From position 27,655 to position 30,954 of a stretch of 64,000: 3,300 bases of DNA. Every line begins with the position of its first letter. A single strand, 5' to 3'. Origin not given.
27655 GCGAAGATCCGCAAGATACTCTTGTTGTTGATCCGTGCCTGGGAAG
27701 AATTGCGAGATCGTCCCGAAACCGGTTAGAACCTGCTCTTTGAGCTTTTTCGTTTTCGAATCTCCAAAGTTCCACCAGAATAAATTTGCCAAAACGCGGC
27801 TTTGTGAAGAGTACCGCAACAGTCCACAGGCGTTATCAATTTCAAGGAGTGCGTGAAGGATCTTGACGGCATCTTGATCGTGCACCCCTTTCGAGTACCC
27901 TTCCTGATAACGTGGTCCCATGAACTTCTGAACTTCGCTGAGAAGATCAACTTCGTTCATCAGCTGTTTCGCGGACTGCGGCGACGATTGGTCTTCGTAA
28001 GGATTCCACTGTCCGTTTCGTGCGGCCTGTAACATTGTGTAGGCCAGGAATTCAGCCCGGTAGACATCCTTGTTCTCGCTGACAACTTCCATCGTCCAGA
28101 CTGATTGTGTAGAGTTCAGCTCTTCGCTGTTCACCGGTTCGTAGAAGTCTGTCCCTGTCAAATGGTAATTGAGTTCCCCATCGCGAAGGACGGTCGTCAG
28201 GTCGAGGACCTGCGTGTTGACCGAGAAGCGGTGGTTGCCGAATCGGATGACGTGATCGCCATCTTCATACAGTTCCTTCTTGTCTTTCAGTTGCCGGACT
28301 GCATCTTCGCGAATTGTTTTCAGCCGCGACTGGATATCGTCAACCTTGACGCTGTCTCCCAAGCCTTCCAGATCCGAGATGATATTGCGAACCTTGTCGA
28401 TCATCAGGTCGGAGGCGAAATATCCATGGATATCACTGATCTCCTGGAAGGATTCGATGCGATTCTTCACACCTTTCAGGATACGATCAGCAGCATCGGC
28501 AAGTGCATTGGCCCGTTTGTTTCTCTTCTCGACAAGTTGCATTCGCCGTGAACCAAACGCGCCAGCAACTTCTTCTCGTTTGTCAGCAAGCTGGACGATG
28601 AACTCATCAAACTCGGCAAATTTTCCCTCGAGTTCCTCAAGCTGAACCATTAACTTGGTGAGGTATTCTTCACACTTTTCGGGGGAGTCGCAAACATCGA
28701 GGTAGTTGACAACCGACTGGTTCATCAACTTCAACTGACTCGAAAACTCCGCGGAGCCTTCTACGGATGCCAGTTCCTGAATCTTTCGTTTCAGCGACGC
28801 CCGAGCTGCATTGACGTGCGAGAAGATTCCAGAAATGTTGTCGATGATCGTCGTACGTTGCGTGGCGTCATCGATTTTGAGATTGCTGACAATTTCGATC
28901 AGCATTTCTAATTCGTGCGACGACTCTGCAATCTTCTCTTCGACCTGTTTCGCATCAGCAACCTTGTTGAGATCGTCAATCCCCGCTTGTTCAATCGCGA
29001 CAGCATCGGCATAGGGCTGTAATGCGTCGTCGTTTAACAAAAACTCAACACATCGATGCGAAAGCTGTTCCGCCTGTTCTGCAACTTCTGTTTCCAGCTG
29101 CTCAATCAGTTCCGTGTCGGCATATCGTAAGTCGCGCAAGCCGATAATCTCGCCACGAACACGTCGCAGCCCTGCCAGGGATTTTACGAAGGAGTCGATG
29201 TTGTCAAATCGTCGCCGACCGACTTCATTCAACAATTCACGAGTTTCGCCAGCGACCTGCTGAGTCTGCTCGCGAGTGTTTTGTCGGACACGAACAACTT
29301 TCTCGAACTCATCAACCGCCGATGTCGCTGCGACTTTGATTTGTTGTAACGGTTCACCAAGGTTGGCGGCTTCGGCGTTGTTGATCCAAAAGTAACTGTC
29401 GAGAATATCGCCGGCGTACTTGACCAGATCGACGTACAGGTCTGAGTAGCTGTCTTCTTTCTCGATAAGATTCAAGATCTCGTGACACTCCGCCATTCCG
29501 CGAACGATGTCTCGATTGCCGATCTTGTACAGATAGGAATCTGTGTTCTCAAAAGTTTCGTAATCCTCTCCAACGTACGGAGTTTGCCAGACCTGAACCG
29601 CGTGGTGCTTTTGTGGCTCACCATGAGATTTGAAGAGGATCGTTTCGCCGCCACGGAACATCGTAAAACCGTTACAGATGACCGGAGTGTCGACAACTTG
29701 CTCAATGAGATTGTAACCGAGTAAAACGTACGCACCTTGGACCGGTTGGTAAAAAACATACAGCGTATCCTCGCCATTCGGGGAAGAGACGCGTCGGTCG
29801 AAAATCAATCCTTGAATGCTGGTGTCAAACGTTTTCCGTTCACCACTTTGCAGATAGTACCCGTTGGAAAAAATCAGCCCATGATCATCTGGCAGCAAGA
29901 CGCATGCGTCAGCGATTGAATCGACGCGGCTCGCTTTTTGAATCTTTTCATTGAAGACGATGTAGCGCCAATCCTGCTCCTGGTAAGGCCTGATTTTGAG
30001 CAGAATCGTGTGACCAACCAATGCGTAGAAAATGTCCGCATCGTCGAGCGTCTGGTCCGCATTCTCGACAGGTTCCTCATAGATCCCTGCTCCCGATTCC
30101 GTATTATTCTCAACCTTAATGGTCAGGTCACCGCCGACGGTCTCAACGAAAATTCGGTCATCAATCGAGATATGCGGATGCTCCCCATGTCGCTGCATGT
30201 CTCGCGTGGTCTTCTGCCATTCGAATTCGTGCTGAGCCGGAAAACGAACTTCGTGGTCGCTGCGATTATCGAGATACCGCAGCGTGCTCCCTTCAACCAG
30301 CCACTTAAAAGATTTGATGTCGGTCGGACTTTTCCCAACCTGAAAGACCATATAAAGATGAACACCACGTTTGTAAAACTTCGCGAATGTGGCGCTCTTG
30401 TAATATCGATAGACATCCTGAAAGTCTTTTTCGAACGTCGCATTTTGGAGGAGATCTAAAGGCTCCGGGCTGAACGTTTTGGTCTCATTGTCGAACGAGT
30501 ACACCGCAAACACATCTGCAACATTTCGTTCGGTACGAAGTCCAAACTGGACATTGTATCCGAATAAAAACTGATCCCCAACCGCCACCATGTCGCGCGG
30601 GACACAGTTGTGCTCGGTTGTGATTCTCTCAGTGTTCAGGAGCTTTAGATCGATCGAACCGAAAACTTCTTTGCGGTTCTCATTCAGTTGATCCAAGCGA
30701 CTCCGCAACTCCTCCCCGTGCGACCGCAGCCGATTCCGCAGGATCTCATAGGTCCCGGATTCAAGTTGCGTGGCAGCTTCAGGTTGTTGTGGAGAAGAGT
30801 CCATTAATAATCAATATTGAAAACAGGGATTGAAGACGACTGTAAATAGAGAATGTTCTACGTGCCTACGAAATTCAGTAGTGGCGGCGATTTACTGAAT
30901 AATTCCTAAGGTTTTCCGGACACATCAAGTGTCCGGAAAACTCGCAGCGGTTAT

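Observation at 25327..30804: Architecture of the giant protein: about 1250-aa unassigned N-region, one AAA+ module, about 350-aa unassigned C-region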

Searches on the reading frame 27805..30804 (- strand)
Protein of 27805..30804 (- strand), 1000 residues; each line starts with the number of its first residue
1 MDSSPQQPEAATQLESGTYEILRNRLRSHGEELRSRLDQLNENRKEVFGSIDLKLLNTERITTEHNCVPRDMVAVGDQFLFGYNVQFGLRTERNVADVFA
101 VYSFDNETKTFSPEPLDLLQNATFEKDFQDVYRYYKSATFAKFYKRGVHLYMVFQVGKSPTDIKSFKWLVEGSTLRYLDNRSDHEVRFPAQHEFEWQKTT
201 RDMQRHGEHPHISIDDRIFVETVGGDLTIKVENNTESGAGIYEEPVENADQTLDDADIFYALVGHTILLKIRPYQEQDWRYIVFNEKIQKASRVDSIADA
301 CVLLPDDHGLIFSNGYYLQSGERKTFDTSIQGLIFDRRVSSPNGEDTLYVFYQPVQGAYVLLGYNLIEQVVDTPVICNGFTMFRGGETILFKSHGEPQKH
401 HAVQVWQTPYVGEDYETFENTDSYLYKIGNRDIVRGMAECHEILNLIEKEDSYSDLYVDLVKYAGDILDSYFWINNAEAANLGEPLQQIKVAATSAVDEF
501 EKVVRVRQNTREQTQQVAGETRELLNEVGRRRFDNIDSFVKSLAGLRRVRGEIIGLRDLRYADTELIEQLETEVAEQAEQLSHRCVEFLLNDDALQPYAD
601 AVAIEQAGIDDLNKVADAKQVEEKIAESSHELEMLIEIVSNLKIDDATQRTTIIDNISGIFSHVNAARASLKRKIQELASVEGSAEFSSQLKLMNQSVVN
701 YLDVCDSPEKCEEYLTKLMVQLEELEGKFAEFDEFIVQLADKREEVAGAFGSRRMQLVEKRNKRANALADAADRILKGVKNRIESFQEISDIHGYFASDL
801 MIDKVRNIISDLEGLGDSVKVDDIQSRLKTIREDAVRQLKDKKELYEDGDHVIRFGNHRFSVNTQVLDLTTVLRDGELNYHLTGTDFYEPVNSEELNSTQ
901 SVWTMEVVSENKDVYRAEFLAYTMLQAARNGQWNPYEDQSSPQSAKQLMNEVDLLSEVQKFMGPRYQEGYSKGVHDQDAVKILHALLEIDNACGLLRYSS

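Call 43: predict_structure(alignment_id=A2)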
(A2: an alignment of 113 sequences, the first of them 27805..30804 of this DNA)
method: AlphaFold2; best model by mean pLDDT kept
length: 1000 residues; sequences in the alignment: 113
mean_pLDDT: 83.5   pTM: 0.58
mean pLDDT of the five models: 83.5, 79.9, 78.3, 76.0, 75.9
residues with pLDDT >= 90: 335; 70-90: 551; 50-70: 88; < 50: 26
segments of 3 or more residues with pLDDT < 50: 1-13, 995-1000
pLDDT, mean of each block of 10 residues (from residue 1): 37 61 91 96 90 89 88 93 82 88 92 93 95 90 93 92 95 94 91 93 86 91 88 73 89 86 92 93 90 90 91 90 86 92 89 92 92 91 91 86 92 80 91 93 88 78 95 94 97 89 85 91 91 86 89 88 91 91 86 83 81 73 81 79 79 82 79 69 69 80 83 86 82 80 86 84 84 87 83 80 88 85 88 82 62 54 59 81 78 75 59 71 83 69 58 82 62 73 85 51
secondary structure, 60 per line:
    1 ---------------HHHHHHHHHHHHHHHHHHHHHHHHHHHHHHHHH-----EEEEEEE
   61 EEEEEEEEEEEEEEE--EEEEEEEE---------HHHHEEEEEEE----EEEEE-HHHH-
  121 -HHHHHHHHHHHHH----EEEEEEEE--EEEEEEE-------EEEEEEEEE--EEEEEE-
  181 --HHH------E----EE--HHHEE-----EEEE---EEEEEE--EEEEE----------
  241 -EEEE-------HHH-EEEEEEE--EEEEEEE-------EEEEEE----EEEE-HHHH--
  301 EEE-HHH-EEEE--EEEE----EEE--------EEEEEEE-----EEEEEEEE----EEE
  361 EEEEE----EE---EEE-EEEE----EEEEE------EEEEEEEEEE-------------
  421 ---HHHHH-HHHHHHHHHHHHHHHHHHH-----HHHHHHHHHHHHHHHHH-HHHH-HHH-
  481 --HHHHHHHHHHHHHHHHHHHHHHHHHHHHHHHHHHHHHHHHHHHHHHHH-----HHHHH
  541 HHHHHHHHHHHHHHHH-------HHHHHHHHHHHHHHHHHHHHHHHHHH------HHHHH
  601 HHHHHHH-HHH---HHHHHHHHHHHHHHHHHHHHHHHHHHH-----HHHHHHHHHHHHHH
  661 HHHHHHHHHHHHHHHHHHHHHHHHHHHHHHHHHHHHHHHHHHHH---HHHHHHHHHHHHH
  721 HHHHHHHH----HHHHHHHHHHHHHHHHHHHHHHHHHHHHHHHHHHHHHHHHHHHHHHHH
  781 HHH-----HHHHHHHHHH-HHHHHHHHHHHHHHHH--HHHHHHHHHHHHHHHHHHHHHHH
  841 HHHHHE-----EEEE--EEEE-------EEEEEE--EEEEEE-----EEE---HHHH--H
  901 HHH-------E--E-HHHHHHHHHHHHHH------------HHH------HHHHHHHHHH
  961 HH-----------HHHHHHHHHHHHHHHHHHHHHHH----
elements in order (helices of 4 or more, strands of 3 or more residues): H16-48 E54-75 E78-85 H95-98 E99-105 E110-114 H116-119 H122-134 E139-146 E149-155 E163-171 E174-179 E211-214 E218-223 E226-230 E242-245 E257-263 E266-272 E280-285 E290-293 H295-298 E301-303 E309-312 E315-318 E323-325 E334-340 E346-353 E358-365 E375-377 E379-382 E387-391 E398-407 H424-428 H430-448 H454-470 H472-475 H483-530 H536-556 H564-589 H596-607 H615-641 H647-704 H708-728 H733-783 H789-798 H800-815 H818-845 E852-855 E858-861 E869-874 E877-882 E888-890 H894-897 H900-903 H916-929 H951-962 H974-996
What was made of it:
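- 29584..30645 (-): Beta-propeller, residues 54-407. It has about 27 strands, so probably seven blades. An N-terminal helix (16-48) precedes it. AF2 model with pLDDT mostly 86-95 (call 43).
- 28270..29358 (-): Long-helix bundle or arm, residues 483-845, with helices up to 58 residues. It contains Pfam DUF7902 (residues 593-677, nt 28774-29028). AF2 DSSP, pLDDT about 70-90 (call 43).
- The helical region consists of long antiparallel helices, not an alpha-solenoid (call 43).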

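Call 46: fold_search(model_id=the predicted structure, library=pdb)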
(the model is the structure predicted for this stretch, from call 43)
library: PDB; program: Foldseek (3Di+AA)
matches with E <= 10: 585; with E <= 0.001: 72
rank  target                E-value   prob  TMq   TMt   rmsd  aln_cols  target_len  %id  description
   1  8pu0_A                5.0e-07  1.00  0.14  0.13  16.5       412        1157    9  Cryo-EM structure of human Elp123 in complex with tRNA, desulpho-CoA, 5'-deoxyadenosine and methionine (released 2024-04-17)
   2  7k58_C                2.7e-06  0.93  0.09  0.04  62.6      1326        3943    9  Structure of outer-arm dyneins bound to microtubule with microtubule binding state 1(MTBS-1) (released 2021-09-29)
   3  5ods_B                7.7e-06  1.00  0.13  0.19  28.2       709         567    8  Structure of a phosphoprotein-protein complex (released 2018-03-14)
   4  9n73_LI               1.1e-05  0.99  0.13  0.18  33.2       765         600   10  SSU processome maturation and disassembly, State G (released 2025-10-29)
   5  9e5c_7g               1.6e-05  1.00  0.15  0.24  16.4       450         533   10  Cryo-EM structure of 96 nm repeat of microtubule doublet from T. brucei flagellum (released 2025-03-12)
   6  5o7x_A                1.7e-05  1.00  0.13  0.19  31.2       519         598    9  CRYSTAL STRUCTURE OF S. CEREVISIAE CORE FACTOR AT 3.2A RESOLUTION (released 2017-08-02)
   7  5ods_D                2.0e-05  0.99  0.13  0.19  26.3       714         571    8  Structure of a phosphoprotein-protein complex (released 2018-03-14)
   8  9y6s_7L               2.2e-05  0.96  0.12  0.09  64.9      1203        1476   11  96-nm repeat of the Leishmania tarentolae doublet microtubule (released 2025-12-17)
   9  8glv_DA               2.7e-05  0.99  0.13  0.04  40.3      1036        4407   11  96-nm repeat unit of doublet microtubules from Chlamydomonas reinhardtii flagella (released 2023-05-31)
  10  9fqr_H8               2.8e-05  0.66  0.08  0.06  60.1      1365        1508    8  96-nm repeat of axonemal doublet microtubules from bovine sperm (released 2025-03-26)
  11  9r9b_A                3.0e-05  1.00  0.15  0.22  26.1       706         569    8  Crystal structure of clathrin heavy chain in complex with a peptidomimetic inhibitor of the TACC3 interaction (released 2026-04-08)
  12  9d5n_CH               3.8e-05  0.94  0.08  0.12  24.3       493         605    9  48-nm doublet microtubule from Trichomonas vaginalis strain G3 (released 2025-05-14)
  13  8g2z_0U               4.0e-05  0.97  0.08  0.12  22.9       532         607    8  48-nm doublet microtubule from Tetrahymena thermophila strain CU428 (released 2023-06-14)
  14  8t55_C                4.1e-05  1.00  0.09  0.24  18.2       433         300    9  Co-crystal structure of the WD-repeat domain of human WDR91 in complex with MR46654 (released 2023-07-05)
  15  8xi3_B                4.3e-05  1.00  0.15  0.31  15.8       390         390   10  Structure of mouse SCMC-14-3-3gama complex (released 2024-10-02)
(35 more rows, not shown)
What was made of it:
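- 29584..30645 (-): Foldseek PDB hits are propellers: Elp1, clathrin heavy chain, WD40, prolyl oligopeptidase and Kelch, E 5e-7 to 1e-4 (call 46).
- Checked: Residues 54-407 are all-beta and form a propeller (calls 43, 46).
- (6) The propeller resembles peptide- and protein-binding propellers such as clathrin, WD40 and Kelch (call 46). Foldseek matches include clathrin heavy chain, which is a propeller followed by a helical leg (call 46). The TM-scores to clathrin are very low, 0.13-0.22 (call 46).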

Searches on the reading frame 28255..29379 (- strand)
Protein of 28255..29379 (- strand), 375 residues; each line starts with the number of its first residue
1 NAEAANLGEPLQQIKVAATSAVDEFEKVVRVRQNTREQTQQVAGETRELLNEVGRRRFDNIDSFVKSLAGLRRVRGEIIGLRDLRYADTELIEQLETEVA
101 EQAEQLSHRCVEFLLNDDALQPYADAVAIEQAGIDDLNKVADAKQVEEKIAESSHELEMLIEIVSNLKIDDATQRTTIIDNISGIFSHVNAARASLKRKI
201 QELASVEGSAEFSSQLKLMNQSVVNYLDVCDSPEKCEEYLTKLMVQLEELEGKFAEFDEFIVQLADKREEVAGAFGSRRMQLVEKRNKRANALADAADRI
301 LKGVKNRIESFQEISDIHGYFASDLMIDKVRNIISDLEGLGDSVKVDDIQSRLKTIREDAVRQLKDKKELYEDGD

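Call 53: search_protein_families(library=pfam, proteins=[window:28255-29379:-], max_evalue=10)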
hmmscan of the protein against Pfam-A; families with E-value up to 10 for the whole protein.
window:28255-29379:- (375 aa): 9 families
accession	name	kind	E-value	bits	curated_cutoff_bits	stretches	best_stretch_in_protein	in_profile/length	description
PF25472.1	DUF7902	-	4.2e-28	97.8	26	1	118-202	1-85/85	Domain of unknown function (DUF7902)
PF03999.17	MAP65_ASE1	-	0.025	13.8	26.9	2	147-267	110-234/477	Microtubule associated protein (MAP65/ASE1 family)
PF20169.3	DUF6537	-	0.037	14.4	27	1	22-112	79-171/203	Family of unknown function (DUF6537)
PF01297.22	ZnuA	-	0.048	13.6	29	1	92-148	141-199/263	Zinc-uptake complex component A periplasmic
PF20277.3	CTD11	-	0.31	12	27.7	1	328-372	64-107/138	C-terminal domain 11 of the ABC-three component (ABC-3C) systems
PF14023.12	Bestrophin-like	-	0.48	10.4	32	1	17-61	115-159/232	Bestrophin-like domain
PF18375.7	CDH1_2_SANT_HL1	-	1.1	10.4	34.4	1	79-117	23-60/91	CDH1/2 SANT-Helical linker 1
PF22538.1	HexPS-like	-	7.4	7.2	28.9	1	159-182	29-53/106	Hexaprenyl diphosphate synthase, small subunit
PF16533.10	SOAR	-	8.8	6.8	25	1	260-319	39-98/101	STIM1 Orai1-activating region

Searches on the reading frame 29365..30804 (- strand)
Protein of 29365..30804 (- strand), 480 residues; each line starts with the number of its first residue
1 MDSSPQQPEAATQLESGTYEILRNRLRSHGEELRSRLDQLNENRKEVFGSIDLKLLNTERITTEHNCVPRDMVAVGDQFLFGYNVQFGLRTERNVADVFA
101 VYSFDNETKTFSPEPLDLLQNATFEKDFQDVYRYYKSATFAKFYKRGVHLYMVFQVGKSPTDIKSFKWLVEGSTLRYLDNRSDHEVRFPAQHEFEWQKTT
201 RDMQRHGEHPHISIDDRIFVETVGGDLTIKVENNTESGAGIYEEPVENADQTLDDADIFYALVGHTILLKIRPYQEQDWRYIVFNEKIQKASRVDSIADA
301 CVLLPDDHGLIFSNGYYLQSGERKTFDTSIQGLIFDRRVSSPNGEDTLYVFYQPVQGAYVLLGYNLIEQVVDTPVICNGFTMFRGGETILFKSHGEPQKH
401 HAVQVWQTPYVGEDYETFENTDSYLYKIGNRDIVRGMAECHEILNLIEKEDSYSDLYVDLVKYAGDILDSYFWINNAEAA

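Call 50: search_protein_representatives(protein=window:29365-30804:-)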
Query: 480 residues. Proteins with E-value up to 0.001 (for the whole library): 783; up to 1e-10: 573; up to 1e-30: 273. The best 150 are listed.
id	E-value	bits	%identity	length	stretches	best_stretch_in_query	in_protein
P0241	1.5e-190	650.7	60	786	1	9-479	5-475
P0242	4.5e-190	649.1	58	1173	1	4-479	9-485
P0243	2.7e-187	639.9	59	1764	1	13-478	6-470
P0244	6.8e-184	628.7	59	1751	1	4-479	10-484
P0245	6.4e-183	625.5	56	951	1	9-476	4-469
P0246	1.1e-179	614.9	57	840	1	7-476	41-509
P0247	7.4e-178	608.8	55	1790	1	11-479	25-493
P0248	4.9e-177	606.1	57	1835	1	11-477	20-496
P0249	2.1e-175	600.7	57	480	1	8-456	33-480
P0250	1.9e-174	597.6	56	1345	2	170-480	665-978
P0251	7.5e-171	585.7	53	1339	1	14-478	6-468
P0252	4.6e-160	550.2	53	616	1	9-479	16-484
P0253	2.5e-156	537.8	50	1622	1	14-478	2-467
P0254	2.9e-155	534.3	52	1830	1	12-478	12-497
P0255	4.7e-155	533.6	48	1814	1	10-478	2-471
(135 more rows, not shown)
